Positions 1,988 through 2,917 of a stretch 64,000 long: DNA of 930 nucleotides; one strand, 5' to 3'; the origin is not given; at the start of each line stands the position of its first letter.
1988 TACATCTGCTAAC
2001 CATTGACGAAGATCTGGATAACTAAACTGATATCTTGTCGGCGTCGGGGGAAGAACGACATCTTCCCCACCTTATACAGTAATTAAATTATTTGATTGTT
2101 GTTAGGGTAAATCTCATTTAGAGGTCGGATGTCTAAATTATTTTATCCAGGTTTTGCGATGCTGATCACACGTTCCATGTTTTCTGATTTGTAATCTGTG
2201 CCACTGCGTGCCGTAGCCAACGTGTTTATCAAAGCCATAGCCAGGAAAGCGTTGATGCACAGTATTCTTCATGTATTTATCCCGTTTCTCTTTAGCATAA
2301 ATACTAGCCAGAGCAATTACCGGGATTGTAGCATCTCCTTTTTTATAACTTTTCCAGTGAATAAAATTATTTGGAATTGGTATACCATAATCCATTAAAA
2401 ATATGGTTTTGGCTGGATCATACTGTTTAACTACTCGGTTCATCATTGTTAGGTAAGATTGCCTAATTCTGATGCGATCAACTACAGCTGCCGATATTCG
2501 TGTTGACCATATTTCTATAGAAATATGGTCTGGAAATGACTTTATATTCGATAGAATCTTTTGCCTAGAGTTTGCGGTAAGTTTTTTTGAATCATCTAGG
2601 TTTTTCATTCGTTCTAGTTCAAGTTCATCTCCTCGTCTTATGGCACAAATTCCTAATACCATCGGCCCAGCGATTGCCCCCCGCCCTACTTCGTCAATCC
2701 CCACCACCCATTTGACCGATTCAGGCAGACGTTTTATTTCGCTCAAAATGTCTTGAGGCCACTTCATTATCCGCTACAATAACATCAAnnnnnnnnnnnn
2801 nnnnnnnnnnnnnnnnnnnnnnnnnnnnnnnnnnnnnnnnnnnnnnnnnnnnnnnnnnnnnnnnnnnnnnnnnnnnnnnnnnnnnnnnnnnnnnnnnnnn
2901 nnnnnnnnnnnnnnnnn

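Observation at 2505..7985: Identical 22-bp perfect palindrome inside the rnhB coding sequence and again downstream of thrS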

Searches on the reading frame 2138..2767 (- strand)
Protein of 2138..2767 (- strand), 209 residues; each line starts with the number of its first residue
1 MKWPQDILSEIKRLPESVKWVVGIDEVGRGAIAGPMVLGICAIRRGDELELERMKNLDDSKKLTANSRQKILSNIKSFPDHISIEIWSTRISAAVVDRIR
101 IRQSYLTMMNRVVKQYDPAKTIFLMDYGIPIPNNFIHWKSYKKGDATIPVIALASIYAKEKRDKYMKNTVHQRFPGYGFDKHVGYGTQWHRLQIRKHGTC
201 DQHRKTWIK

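Call 10: find_homologous_proteins(query=window:2138-2767:-, max_evalue=1e-10)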
Query window:2138-2767:- (209 aa): 1625 proteins with E <= 1e-10 among 1724 candidates; the best 120 are listed.
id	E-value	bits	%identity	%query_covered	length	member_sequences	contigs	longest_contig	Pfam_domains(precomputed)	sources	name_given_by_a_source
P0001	1.9e-139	480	100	100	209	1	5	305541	PF01351.26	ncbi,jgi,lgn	jgi:ribonuclease HII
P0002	2.2e-78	281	61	100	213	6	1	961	PF01351.26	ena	-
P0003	2.8e-73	264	59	100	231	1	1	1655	PF01351.26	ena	-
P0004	8.7e-64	233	49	99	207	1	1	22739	PF01351.26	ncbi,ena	-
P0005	2.4e-63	232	54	99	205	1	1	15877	PF01351.26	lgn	-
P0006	1.9e-62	229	53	100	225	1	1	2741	PF01351.26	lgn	-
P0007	1.0e-59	220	48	99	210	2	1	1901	PF01351.26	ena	-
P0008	2.0e-40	157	42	99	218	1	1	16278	PF01351.26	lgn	-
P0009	5.5e-36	142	43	91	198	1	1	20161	PF01351.26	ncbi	-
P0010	1.4e-33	134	39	92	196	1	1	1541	PF01351.26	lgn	-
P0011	1.6e-33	134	42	91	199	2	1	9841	PF01351.26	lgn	-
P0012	1.2e-31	128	40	92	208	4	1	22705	PF01351.26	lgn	-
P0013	5.3e-31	126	36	93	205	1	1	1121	PF01351.26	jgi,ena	-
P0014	7.6e-31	125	37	94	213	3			PF01351.26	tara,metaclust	tara:strand:- start:26324 stop:26965 length:642 start_codon:yes stop_codon:yes gene_type:complete|me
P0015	1.5e-30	124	38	96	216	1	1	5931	PF01351.26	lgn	-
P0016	2.0e-30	124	41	91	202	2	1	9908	PF01351.26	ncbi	-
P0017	2.5e-30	124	37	95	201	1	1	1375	PF01351.26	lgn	-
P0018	4.6e-30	123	40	91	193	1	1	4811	PF01351.26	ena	-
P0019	5.4e-30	123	37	91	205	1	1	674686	PF01351.26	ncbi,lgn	-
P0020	6.8e-30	122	40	92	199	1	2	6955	PF01351.26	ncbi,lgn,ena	-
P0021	7.6e-30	122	40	90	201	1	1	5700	PF01351.26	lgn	-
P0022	1.0e-29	122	40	91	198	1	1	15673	PF01351.26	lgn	-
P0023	1.5e-29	121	38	91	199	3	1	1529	PF01351.26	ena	-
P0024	2.7e-29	120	37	90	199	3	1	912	PF01351.26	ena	-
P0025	5.4e-29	119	41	90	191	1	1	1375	PF01351.26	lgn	-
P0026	8.9e-29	119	38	91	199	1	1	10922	PF01351.26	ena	-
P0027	1.0e-28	118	41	90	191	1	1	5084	PF01351.26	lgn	-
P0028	1.0e-28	118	41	90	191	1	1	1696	PF01351.26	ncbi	-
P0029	1.2e-28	118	38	91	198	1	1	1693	PF01351.26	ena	-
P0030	1.3e-28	118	41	90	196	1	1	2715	PF01351.26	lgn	-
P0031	1.4e-28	118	41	93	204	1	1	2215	PF01351.26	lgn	-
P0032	1.5e-28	118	41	91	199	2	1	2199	PF01351.26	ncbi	-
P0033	1.6e-28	118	39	92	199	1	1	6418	PF01351.26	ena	-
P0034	2.0e-28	118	36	92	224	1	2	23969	PF01351.26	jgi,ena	-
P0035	2.0e-28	118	35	97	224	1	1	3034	PF01351.26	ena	-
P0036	2.0e-28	118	36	91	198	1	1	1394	PF01351.26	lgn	-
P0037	2.1e-28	117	37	92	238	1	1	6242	PF01351.26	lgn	-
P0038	2.3e-28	117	37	91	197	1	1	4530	PF01351.26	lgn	-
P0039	2.5e-28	117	38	92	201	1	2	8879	PF01351.26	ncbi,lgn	-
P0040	2.8e-28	117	39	92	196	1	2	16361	PF01351.26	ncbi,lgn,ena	-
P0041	3.1e-28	117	38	91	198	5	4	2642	PF01351.26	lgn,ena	-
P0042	3.1e-28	117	41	90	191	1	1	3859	PF01351.26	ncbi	-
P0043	3.2e-28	117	36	95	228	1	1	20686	PF01351.26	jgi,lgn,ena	-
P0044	3.4e-28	117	39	92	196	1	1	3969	PF01351.26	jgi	jgi:ribonuclease HII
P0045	4.2e-28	116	38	92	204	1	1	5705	PF01351.26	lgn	-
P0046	5.2e-28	116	36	92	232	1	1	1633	PF01351.26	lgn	-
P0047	6.3e-28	116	37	95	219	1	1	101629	PF01351.26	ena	-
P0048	7.3e-28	116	38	92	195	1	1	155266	PF01351.26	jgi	jgi:ribonuclease HII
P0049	7.3e-28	116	37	95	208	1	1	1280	PF01351.26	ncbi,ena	-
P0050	8.1e-28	116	36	91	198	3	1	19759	PF01351.26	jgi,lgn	jgi:ribonuclease HII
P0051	9.0e-28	115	38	91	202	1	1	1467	PF01351.26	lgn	-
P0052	9.0e-28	115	40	95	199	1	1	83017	PF01351.26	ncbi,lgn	ncbi:MAG: ribonuclease HII [Pyrinomonadaceae bacterium]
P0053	9.8e-28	115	38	91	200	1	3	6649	PF01351.26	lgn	-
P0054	1.2e-27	115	37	91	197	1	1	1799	PF01351.26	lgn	-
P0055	1.6e-27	115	39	90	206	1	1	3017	PF01351.26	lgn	-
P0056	1.6e-27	115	36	91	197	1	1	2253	PF01351.26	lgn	-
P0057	1.7e-27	114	37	93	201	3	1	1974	PF01351.26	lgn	-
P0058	1.8e-27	114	38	95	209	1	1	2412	PF01351.26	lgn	-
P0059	2.0e-27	114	37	91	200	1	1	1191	PF01351.26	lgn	-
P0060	2.4e-27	114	38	91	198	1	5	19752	PF01351.26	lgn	-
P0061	2.7e-27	114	39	90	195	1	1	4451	PF01351.26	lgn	-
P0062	3.0e-27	114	36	89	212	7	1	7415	PF01351.26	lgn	-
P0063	3.0e-27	114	34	94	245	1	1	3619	PF01351.26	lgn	-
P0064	3.8e-27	113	39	92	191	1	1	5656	PF01351.26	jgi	jgi:ribonuclease HII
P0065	3.9e-27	113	39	91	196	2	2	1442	PF01351.26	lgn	-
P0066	4.4e-27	113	39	95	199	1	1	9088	PF01351.26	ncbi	ncbi:MAG: ribonuclease HII [Pyrinomonadaceae bacterium]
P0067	4.5e-27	113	38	91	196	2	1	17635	PF01351.26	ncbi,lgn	-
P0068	5.0e-27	113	38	92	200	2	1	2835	PF01351.26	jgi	jgi:ribonuclease HII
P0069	5.1e-27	113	39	92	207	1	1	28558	PF01351.26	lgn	-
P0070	6.2e-27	113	38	95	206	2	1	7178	PF01351.26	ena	-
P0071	6.3e-27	113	36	95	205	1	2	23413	PF01351.26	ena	-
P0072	7.2e-27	112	40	95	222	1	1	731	PF01351.26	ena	-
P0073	7.6e-27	112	37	92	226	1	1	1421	PF01351.26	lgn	-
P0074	8.6e-27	112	37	92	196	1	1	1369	PF01351.26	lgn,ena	-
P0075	8.9e-27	112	37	91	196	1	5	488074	PF01351.26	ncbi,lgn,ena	-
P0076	9.1e-27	112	38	91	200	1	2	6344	PF01351.26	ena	-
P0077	9.2e-27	112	37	91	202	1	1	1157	PF01351.26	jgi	jgi:ribonuclease HII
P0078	1.2e-26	112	38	90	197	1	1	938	PF01351.26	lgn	-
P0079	1.3e-26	112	37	92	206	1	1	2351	PF01351.26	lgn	-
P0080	1.4e-26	111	35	90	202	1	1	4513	PF01351.26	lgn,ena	-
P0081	1.4e-26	111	36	90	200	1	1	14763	PF01351.26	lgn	-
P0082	1.7e-26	111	35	95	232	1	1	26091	PF01351.26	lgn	-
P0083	1.8e-26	111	37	95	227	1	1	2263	PF01351.26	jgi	jgi:ribonuclease HII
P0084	2.4e-26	111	35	90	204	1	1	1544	PF01351.26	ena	-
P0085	2.6e-26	111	41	89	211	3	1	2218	PF01351.26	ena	-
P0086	2.9e-26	110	36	95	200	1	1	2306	PF01351.26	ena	-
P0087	3.4e-26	110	37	91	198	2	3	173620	PF01351.26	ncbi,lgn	-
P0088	3.5e-26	110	36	95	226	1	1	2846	PF01351.26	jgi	-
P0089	3.5e-26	110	36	95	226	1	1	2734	PF01351.26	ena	-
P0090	3.5e-26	110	38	95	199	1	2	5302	PF01351.26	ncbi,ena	-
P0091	3.6e-26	110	35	92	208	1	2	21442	PF01351.26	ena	-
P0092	3.7e-26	110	36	95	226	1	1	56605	PF01351.26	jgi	jgi:ribonuclease HII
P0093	3.7e-26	110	36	95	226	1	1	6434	PF01351.26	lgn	-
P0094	3.7e-26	110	39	92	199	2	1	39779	PF01351.26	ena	-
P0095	4.5e-26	110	34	91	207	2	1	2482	PF01351.26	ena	-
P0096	4.8e-26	110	39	92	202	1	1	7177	PF01351.26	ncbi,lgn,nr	ncbi:MAG: ribonuclease HII [Candidatus Zambryskibacteria bacterium]|nr:ribonuclease HII [Candidatus 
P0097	4.8e-26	110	36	91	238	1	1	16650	PF01351.26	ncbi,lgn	-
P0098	5.4e-26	110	40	90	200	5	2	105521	PF01351.26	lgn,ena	-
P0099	5.4e-26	110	38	91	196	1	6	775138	PF01351.26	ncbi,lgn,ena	-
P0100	6.3e-26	109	40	89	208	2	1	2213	PF01351.26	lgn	-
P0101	6.8e-26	109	38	90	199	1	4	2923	PF01351.26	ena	-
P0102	7.6e-26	109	38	95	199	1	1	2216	PF01351.26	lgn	-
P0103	8.6e-26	109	38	92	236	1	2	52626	PF01351.26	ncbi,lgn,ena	-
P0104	9.5e-26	109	38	91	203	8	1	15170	PF01351.26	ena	-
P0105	9.5e-26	109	39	91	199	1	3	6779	PF01351.26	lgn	-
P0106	1.1e-25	109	35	92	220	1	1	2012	PF01351.26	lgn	-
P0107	1.2e-25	108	38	91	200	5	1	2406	PF01351.26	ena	-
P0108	1.2e-25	108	39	99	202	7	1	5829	PF01351.26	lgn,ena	-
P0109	1.3e-25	108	37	92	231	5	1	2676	PF01351.26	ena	-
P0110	1.3e-25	108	37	89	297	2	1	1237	PF02021.24,PF01351.26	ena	-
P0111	1.4e-25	108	37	95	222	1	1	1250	PF01351.26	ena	-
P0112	1.4e-25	108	39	95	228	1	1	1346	PF01351.26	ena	-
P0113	1.4e-25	108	35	92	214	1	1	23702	PF01351.26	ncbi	-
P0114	1.6e-25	108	36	95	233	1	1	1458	PF01351.26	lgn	-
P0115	1.8e-25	108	35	92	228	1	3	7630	PF01351.26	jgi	jgi:ribonuclease HII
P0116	2.1e-25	108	39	92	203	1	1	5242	PF01351.26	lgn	-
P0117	2.2e-25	108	35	91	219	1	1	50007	PF01351.26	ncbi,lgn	-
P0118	2.2e-25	108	35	95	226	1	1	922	PF01351.26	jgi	-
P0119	2.3e-25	108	35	91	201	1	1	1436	PF01351.26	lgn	-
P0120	2.4e-25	107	37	95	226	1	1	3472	PF01351.26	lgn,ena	-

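Call 12: find_encoding_contigs(protein=P0001, flank=10000, max_places=10)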
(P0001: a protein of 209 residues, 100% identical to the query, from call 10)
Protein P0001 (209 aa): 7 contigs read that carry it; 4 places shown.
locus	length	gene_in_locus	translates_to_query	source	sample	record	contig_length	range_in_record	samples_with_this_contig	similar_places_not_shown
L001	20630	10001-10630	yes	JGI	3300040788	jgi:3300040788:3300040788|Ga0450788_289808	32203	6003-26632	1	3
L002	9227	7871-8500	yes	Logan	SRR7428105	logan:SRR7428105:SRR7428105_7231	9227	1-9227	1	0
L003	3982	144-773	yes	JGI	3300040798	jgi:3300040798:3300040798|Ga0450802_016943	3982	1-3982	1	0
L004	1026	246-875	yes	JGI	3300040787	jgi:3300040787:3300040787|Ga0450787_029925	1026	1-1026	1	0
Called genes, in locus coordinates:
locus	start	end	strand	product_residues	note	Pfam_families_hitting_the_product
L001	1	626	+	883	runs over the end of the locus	PF00005:ABC_tran (faint), PF02463:SMC_N (faint), PF13191:AAA_16 (faint), PF13304:AAA_21 (faint), PF13401:AAA_22 (faint), PF13555:AAA_29 (faint), PF20703:nSTAND1 (faint), PF17760:UvrA_inter, +2 more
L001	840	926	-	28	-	-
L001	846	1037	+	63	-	-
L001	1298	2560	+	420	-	PF01541:GIY-YIG, PF02151:UVR, PF08459:UvrC_RNaseH_dom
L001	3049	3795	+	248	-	PF02535:Zip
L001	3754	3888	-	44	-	-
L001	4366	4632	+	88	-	-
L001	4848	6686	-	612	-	PF00587:tRNA-synt_2b, PF03129:HGTP_anticodon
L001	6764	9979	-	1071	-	PF02811:PHP, PF07733:DNA_pol3_alpha, PF17657:DNA_pol3_finger, PF14579:HHH_6, PF01336:tRNA_anti-codon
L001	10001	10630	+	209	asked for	PF01351:RNase_HII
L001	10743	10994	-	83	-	-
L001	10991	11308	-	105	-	-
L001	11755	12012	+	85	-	PF01783:Ribosomal_L32p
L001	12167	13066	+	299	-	PF01029:NusB, PF00293:NUDIX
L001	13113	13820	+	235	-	PF22935:RM44_endonuclase, PF14622:Ribonucleas_3_3, PF00636:Ribonuclease_3, PF00035:dsrm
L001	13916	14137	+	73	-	-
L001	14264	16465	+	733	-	PF02463:SMC_N, PF13175:AAA_15 (faint), PF13476:AAA_23, PF13304:AAA_21 (weak)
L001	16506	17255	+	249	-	PF18306:LDcluster4, PF03641:Lysine_decarbox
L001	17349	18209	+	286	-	PF03372:Exo_endo_phos (weak)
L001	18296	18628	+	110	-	-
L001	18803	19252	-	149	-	-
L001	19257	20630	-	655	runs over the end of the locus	PF08206:OB_RNB, PF17849:OB_Dis3, PF17876:CSD2, PF00773:RNB, PF00575:S1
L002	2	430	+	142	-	?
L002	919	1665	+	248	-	PF02535:Zip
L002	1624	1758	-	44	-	-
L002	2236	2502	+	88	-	-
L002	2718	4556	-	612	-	PF00587:tRNA-synt_2b, PF03129:HGTP_anticodon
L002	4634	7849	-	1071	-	PF02811:PHP, PF07733:DNA_pol3_alpha, PF17657:DNA_pol3_finger, PF14579:HHH_6, PF01336:tRNA_anti-codon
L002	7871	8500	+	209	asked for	PF01351:RNase_HII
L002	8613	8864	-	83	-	-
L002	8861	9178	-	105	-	-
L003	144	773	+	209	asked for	PF01351:RNase_HII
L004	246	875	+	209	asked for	PF01351:RNase_HII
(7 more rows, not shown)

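Call 18: find_encoding_contigs(protein=P0004, flank=10000, max_places=3)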
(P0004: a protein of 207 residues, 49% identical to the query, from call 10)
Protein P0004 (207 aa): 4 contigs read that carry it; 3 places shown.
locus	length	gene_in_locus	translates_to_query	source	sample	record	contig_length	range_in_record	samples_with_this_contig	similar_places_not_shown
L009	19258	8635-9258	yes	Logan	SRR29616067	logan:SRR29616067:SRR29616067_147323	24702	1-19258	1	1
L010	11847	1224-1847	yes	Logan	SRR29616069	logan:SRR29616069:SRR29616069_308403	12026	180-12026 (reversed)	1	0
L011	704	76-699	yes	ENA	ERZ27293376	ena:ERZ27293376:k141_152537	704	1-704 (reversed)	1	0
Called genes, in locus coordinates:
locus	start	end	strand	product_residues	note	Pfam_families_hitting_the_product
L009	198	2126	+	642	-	PF20030:bpMoxR (faint), PF00005:ABC_tran (faint), PF00158:Sigma54_activat (faint), PF01078:Mg_chelatase (faint), PF07724:AAA_2, PF00004:AAA, PF07728:AAA_5, PF10431:ClpB_D2-small, +5 more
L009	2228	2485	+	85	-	-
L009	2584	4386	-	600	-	PF00587:tRNA-synt_2b, PF03129:HGTP_anticodon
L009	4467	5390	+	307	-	-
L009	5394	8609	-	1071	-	PF02811:PHP, PF07733:DNA_pol3_alpha, PF17657:DNA_pol3_finger, PF14579:HHH_6, PF01336:tRNA_anti-codon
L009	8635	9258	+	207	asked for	PF01351:RNase_HII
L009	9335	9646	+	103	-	PF01783:Ribosomal_L32p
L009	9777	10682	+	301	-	PF01029:NusB, PF00293:NUDIX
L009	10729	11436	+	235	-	PF22935:RM44_endonuclase, PF14622:Ribonucleas_3_3, PF00636:Ribonuclease_3, PF00035:dsrm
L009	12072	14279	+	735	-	PF02463:SMC_N, PF13175:AAA_15, PF13476:AAA_23, PF13304:AAA_21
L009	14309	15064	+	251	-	PF18306:LDcluster4, PF03641:Lysine_decarbox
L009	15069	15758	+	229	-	-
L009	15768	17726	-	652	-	PF08206:OB_RNB, PF17849:OB_Dis3, PF17876:CSD2, PF00773:RNB, PF00575:S1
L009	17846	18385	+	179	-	PF00886:Ribosomal_S16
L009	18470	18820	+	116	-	PF13083:KH_KhpA-B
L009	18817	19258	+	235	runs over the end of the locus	PF01746:tRNA_m1G_MT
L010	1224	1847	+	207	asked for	PF01351:RNase_HII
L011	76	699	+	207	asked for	PF01351:RNase_HII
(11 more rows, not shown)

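Call 19: find_encoding_contigs(protein=P0005, flank=10000, max_places=3)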
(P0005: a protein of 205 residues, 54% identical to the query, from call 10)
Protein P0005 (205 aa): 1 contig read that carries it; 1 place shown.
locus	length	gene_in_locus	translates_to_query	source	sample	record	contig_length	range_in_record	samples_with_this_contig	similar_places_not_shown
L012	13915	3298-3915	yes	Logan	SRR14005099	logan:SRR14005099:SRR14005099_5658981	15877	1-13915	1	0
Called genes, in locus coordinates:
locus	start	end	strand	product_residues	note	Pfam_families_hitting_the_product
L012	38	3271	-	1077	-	PF02811:PHP, PF07733:DNA_pol3_alpha, PF17657:DNA_pol3_finger, PF14579:HHH_6, PF01336:tRNA_anti-codon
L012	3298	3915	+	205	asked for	PF01351:RNase_HII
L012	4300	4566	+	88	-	PF01783:Ribosomal_L32p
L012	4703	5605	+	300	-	PF01029:NusB, PF00293:NUDIX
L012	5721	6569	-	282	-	PF00892:EamA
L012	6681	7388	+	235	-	PF22935:RM44_endonuclase, PF14622:Ribonucleas_3_3, PF00636:Ribonuclease_3, PF00035:dsrm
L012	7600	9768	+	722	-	PF00005:ABC_tran (faint), PF02463:SMC_N, PF13175:AAA_15 (weak), PF13476:AAA_23, PF13304:AAA_21 (weak)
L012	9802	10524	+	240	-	PF18306:LDcluster4, PF03641:Lysine_decarbox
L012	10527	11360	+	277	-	PF03372:Exo_endo_phos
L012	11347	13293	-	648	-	PF08206:OB_RNB, PF17849:OB_Dis3, PF17876:CSD2, PF00773:RNB, PF00575:S1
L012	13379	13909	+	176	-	-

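Call 20: find_encoding_contigs(protein=P0002, flank=10000, max_places=3)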
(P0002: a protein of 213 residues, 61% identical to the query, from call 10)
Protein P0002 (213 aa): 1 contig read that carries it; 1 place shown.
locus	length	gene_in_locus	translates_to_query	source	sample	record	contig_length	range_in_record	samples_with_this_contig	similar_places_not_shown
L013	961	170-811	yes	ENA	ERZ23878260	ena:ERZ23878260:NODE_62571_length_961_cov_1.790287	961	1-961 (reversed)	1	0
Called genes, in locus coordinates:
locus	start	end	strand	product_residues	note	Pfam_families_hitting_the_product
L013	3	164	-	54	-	?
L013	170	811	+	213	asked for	PF01351:RNase_HII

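Call 21: find_encoding_contigs(protein=P0003, flank=10000, max_places=3)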
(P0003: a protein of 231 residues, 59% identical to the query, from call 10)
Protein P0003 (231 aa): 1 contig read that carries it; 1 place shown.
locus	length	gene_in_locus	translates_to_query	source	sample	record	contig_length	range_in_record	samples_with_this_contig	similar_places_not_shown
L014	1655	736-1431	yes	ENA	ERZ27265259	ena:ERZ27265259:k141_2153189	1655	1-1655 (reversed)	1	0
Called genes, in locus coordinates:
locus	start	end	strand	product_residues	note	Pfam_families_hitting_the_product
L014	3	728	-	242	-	?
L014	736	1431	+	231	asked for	PF01351:RNase_HII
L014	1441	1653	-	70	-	?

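Call 32: find_encoding_contigs(protein=P0007, flank=10000, max_places=3)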
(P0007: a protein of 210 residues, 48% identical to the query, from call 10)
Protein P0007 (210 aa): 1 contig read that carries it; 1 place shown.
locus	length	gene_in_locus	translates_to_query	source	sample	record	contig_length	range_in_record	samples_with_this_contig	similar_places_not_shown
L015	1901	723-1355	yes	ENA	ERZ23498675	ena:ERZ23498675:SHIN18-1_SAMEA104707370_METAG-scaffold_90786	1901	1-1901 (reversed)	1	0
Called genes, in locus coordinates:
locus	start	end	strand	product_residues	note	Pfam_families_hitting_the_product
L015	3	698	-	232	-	?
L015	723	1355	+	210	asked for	PF01351:RNase_HII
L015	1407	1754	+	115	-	PF01783:Ribosomal_L32p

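Call 33: find_encoding_contigs(protein=P0006, flank=10000, max_places=3)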
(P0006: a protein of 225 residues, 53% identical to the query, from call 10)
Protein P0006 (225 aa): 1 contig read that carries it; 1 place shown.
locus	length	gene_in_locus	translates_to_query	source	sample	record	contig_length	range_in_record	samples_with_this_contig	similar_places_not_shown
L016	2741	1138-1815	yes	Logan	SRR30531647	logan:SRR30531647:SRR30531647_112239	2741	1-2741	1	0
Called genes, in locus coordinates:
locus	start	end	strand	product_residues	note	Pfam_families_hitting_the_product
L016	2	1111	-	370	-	?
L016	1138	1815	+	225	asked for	PF01351:RNase_HII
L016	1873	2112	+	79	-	PF01783:Ribosomal_L32p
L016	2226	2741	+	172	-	?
